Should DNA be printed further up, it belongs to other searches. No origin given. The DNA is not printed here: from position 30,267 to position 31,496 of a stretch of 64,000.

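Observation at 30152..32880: Receptor-type class III cyclase-like gene (4 exons) whose catalytic metal-binding Asp motif appears to be missing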

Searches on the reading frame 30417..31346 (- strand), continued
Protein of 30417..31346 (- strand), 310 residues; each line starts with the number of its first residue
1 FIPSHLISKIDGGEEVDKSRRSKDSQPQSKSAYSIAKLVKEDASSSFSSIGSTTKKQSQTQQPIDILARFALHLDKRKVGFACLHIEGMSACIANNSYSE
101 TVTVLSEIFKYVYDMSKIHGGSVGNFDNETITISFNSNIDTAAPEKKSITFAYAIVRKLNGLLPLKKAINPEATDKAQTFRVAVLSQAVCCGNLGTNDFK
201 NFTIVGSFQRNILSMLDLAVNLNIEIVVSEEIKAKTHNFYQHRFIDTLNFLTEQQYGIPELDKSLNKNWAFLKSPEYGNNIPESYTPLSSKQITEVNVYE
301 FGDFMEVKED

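Call 41: predict_structure(alignment_id=A2)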
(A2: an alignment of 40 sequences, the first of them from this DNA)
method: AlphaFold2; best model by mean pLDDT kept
length: 248 residues; sequences in the alignment: 40
mean_pLDDT: 84.8   pTM: 0.81
mean pLDDT of the five models: 84.8, 84.0, 84.0, 83.8, 83.1
residues with pLDDT >= 90: 168; 70-90: 19; 50-70: 48; < 50: 13
segments of 3 or more residues with pLDDT < 50: 206-211
pLDDT, mean of each block of 10 residues (from residue 1): 61 95 93 91 95 97 96 95 97 93 64 78 96 93 94 98 98 97 95 57 49 53 56 96 80
secondary structure, 60 per line:
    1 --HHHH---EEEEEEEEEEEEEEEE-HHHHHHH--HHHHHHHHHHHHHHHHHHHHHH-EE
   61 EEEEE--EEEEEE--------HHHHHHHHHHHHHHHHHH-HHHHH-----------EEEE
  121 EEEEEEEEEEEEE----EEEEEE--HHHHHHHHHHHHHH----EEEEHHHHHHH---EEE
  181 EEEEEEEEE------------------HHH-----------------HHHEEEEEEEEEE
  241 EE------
elements in order: H3-6 E10-25 H27-33 H36-57 E59-65 E68-73 H82-99 H101-105 E117-133 E138-143 H146-159 E164-167 H168-174 E178-189 E231-242
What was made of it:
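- On Class III cyclase-homology domain (PF00211 superfamily): AF2 with a 40-sequence alignment: pLDDT 84.8 (call 41).
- Fold: the AF2 model has pLDDT 84.8 and pTM 0.81 (call 41).
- Tried and rejected: It was redone with the family alignment (call 41).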

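Call 43: fold_search(model_id=the predicted structure, library=pdb)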
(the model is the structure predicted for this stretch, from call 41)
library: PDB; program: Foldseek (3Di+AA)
matches with E <= 10: 799; with E <= 0.001: 182
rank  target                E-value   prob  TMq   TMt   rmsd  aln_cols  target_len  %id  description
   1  6fht_A                2.7e-11  1.00  0.58  0.22   5.1       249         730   12  Crystal structure of an artificial phytochrome regulated adenylate/guanylate cyclase in its dark adapted Pr form (released 2018-04-18)
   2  8qfi                  3.4e-11  1.00  0.64  0.49   4.8       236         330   14  Room temperature crystal structure of the Photoactivated Adenylate Cyclase OaPAC after blue light excitation at 1.8 us d (released 2023-11-01)
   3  2w01_B                3.6e-11  1.00  0.58  0.71   5.0       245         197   13  Crystal structure of the guanylyl cyclase Cya2 (released 2008-09-30)
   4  4yus                  4.3e-11  1.00  0.65  0.47   3.7       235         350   12  Crystal structure of photoactivated adenylyl cyclase of a cyanobacteriaOscillatoria acuminata in hexagonal form (released 2016-06-01)
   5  9f1w                  4.3e-11  1.00  0.64  0.47   3.8       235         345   13  SFX room temperature structure of Oscillatoria acuminata adenylyate cyclase. (released 2025-02-26)
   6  3r5g_B                4.5e-11  1.00  0.64  0.80   4.1       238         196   13  Crystal structure of the adenylyl cyclase CyaB from P. aeruginosa (released 2012-01-11)
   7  8qfg                  5.4e-11  1.00  0.64  0.50   3.7       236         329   13  Cryogenic crystal structure of the Photoactivated Adenylate Cyclase OaPAC after 5 seconds of blue light illumination (released 2023-11-01)
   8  2w01_C                7.3e-11  1.00  0.61  0.74   4.6       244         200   12  Crystal structure of the guanylyl cyclase Cya2 (released 2008-09-30)
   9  3r5g_A                8.2e-11  1.00  0.63  0.79   4.2       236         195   13  Crystal structure of the adenylyl cyclase CyaB from P. aeruginosa (released 2012-01-11)
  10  6fht_B                1.5e-10  1.00  0.56  0.21   4.5       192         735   14  Crystal structure of an artificial phytochrome regulated adenylate/guanylate cyclase in its dark adapted Pr form (released 2018-04-18)
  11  4yut_A                1.8e-10  1.00  0.64  0.46   4.4       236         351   14  Crystal structure of photoactivated adenylyl cyclase of a cyanobacteriaOscillatoria acuminata in orthorhombic form (released 2016-06-01)
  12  5mbd_B                2.0e-10  1.00  0.61  0.46   3.0       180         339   14  Structure of a bacterial light-regulated adenylyl cylcase (released 2017-04-05)
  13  9f1y                  2.4e-10  1.00  0.65  0.47   3.5       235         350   12  Crystal structure of Oscillatoria acuminata adenylyate cyclase at 100K (released 2025-02-26)
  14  9f1x                  2.5e-10  1.00  0.64  0.47   3.8       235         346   12  SSX room temperature structure of Oscillatoria acuminata adenylyate cyclase. (released 2025-02-26)
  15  2w01_A                2.7e-10  1.00  0.55  0.67   5.3       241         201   13  Crystal structure of the guanylyl cyclase Cya2 (released 2008-09-30)
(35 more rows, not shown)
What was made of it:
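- On Class III cyclase-homology domain (PF00211 superfamily): The 50 Foldseek hits listed are all class III cyclases (call 43).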

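Call 49: search_protein_families(library=pfam, proteins=[P0062, P0065, P0066, P0068, P0060, P0054, P0057, P0058, P0063, P0067], max_evalue=0.01)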
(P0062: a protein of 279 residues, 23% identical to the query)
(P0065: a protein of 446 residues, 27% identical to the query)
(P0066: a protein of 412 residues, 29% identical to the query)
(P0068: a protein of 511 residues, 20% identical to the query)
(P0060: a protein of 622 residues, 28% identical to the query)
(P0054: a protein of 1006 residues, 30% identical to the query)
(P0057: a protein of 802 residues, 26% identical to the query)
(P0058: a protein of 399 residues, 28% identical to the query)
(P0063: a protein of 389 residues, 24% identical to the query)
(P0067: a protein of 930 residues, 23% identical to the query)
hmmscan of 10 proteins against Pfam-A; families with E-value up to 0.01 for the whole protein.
P0062 (279 aa): 2 families
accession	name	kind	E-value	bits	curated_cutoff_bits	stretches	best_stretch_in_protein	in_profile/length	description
PF00211.25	Guanylate_cyc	-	9.5e-26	90.9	21.9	1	61-242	7-179/183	Adenylate and Guanylate cyclase catalytic domain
PF00672.30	HAMP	-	8.9e-08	32.8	25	1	1-27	27-53/53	HAMP domain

P0065 (446 aa): 2 families
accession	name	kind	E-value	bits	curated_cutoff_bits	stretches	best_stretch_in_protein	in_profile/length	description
PF00211.25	Guanylate_cyc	-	1e-27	97.4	21.9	1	256-438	6-181/183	Adenylate and Guanylate cyclase catalytic domain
PF00672.30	HAMP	-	6.8e-05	23.6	25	1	188-223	18-53/53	HAMP domain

P0066 (412 aa): 1 family
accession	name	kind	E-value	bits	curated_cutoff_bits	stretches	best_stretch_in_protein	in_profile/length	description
PF00211.25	Guanylate_cyc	-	4.8e-25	88.6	21.9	1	234-412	6-183/183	Adenylate and Guanylate cyclase catalytic domain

P0068 (511 aa): 2 families
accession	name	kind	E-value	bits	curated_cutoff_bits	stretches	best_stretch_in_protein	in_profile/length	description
PF00211.25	Guanylate_cyc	-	8.5e-24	84.6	21.9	1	314-473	5-154/183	Adenylate and Guanylate cyclase catalytic domain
PF00672.30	HAMP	-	2.8e-14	53.6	25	1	232-284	1-53/53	HAMP domain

P0060 (622 aa): 1 family
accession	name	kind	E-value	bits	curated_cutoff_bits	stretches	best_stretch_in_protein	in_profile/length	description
PF14559.12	TPR_19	-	0.0013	19.5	25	1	555-605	16-66/68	Tetratricopeptide repeat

P0054 (1006 aa): 0 families

P0057 (802 aa): 0 families

P0058 (399 aa): 0 families

P0063 (389 aa): 1 family
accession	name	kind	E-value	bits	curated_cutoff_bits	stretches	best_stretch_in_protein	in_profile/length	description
PF00672.30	HAMP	-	0.0029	18.3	25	1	20-66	7-53/53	HAMP domain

P0067 (930 aa): 1 family
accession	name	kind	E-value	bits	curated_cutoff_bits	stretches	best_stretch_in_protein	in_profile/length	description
PF00211.25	Guanylate_cyc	-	3.1e-06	27.3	21.9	1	643-828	5-179/183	Adenylate and Guanylate cyclase catalytic domain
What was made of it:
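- On Class III cyclase-homology domain (PF00211 superfamily): These are PF00211 proteins at E 8.5e-24 to 1e-27 (call 49).
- These are bona fide PF00211 proteins (Pfam E 8.5e-24 to 1e-27; three carry Pfam HAMP matches, two above threshold) (call 49).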

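Call 61: list_cluster_members(proteins=[P0006, P0008, P0009, P0011, P0012, P0013, P0017, P0019, P0033, P0037])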
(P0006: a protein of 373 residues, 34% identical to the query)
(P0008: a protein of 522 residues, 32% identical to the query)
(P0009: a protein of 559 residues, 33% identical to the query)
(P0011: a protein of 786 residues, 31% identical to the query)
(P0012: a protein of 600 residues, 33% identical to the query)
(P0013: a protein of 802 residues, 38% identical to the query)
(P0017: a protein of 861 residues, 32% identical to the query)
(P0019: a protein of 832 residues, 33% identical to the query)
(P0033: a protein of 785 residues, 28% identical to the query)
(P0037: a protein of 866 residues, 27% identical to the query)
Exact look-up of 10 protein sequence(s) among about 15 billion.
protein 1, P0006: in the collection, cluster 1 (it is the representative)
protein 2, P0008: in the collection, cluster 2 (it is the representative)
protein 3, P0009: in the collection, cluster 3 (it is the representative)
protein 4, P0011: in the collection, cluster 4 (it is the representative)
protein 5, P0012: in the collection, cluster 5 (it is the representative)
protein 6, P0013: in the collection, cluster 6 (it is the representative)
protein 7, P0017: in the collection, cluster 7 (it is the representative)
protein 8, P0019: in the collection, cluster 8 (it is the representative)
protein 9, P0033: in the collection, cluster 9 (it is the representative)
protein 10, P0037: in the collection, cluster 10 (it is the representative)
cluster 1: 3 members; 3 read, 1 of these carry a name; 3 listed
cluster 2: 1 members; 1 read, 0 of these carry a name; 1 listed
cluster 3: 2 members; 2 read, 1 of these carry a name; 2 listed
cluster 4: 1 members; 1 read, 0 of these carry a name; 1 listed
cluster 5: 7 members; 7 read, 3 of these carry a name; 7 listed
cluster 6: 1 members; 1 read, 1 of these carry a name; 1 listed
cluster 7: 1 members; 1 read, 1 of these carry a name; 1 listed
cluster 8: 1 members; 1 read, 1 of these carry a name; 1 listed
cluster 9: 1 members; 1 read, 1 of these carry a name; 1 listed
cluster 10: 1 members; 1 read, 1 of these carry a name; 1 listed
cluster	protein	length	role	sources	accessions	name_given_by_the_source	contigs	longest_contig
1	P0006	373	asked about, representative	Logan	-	-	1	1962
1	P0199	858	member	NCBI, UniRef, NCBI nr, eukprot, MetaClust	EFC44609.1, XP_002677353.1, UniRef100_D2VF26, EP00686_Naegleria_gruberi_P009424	predicted protein [Naegleria gruberi] | Predicted protein n=1 Tax=Naegleria gruberi TaxID=5762 RepID=D2VF26_NAEGR | uncharacterized protein NAEGRDRAFT_67478 [Naegleria gruberi]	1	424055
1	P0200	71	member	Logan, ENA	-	-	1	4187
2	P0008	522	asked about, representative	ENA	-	-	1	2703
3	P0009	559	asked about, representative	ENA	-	-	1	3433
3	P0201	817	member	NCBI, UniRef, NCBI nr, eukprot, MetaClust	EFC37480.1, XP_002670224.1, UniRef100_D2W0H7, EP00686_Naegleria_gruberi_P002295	predicted protein [Naegleria gruberi] | Predicted protein n=1 Tax=Naegleria gruberi TaxID=5762 RepID=D2W0H7_NAEGR | uncharacterized protein NAEGRDRAFT_74863 [Naegleria gruberi]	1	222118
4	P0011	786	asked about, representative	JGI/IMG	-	-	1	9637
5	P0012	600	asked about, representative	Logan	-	-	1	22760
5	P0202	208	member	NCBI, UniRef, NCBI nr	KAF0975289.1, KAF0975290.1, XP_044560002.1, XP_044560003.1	hypothetical protein FDP41_005703 [Naegleria fowleri] | Uncharacterized protein n=1 Tax=Naegleria fowleri TaxID=5763 RepID=A0A6A5BMT1_NAEFO | uncharacterized protein FDP41_005702 [Naegleria fowleri]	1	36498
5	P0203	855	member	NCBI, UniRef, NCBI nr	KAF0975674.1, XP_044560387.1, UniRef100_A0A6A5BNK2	hypothetical protein FDP41_005001 [Naegleria fowleri] | Guanylate cyclase domain-containing protein n=1 Tax=Naegleria fowleri TaxID=5763 ... | uncharacterized protein FDP41_005001 [Naegleria fowleri]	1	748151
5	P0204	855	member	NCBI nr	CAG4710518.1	unnamed protein product [Naegleria fowleri]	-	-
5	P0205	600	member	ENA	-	-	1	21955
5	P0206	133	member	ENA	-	-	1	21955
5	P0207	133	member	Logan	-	-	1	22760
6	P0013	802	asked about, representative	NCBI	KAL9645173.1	hypothetical protein ABK040_002375 [Willaertia magna]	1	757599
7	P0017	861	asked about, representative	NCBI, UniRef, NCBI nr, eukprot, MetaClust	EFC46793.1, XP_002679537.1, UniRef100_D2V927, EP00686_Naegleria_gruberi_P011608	predicted protein [Naegleria gruberi] | Predicted protein n=1 Tax=Naegleria gruberi TaxID=5762 RepID=D2V927_NAEGR | uncharacterized protein NAEGRDRAFT_47650 [Naegleria gruberi]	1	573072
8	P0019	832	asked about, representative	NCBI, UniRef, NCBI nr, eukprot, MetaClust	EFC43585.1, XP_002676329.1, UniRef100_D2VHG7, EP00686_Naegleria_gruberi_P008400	predicted protein [Naegleria gruberi] | Predicted protein n=1 Tax=Naegleria gruberi TaxID=5762 RepID=D2VHG7_NAEGR | uncharacterized protein NAEGRDRAFT_68321 [Naegleria gruberi]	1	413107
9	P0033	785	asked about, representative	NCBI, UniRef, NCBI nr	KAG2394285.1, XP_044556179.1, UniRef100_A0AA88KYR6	hypothetical protein C9374_004049 [Naegleria lovaniensis] | Guanylate cyclase domain-containing protein n=1 Tax=Naegleria lovaniensis TaxID=51637 ... | uncharacterized protein C9374_004049 [Naegleria lovaniensis]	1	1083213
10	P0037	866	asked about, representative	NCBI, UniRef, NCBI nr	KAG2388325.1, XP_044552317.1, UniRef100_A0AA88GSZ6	hypothetical protein C9374_000489 [Naegleria lovaniensis] | Guanylate cyclase domain-containing protein n=1 Tax=Naegleria lovaniensis TaxID=51637 ... | uncharacterized protein C9374_000489 [Naegleria lovaniensis]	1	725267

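Call 66: find_encoding_contigs(protein=P0017, flank=1500, max_places=2)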
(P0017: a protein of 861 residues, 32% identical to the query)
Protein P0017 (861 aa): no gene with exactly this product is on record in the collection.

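Call 67: find_encoding_contigs(protein=P0007, flank=1500, max_places=2)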
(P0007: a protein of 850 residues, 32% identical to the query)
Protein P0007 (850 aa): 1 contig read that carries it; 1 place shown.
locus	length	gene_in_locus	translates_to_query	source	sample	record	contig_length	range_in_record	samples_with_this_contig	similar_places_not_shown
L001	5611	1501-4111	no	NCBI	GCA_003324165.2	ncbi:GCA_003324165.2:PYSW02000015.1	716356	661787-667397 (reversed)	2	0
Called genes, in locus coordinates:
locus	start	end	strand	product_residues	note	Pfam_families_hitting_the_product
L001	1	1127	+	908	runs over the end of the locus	PF24807:WD40_CDC20-Fz, PF25173:Beta-prop_WDR3_1st, PF25391:WD40_Gbeta, PF24796:WDR55 (weak), PF25174:Beta-prop_THOC3, PF24814:WD40_Prp19, PF23381:Beta-prop_IFT122_1st, PF25175:Beta-prop_WDR5, +8 more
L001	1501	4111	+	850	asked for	-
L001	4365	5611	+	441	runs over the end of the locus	-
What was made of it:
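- Tried and rejected: A N. lovaniensis locus was used instead (call 67).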
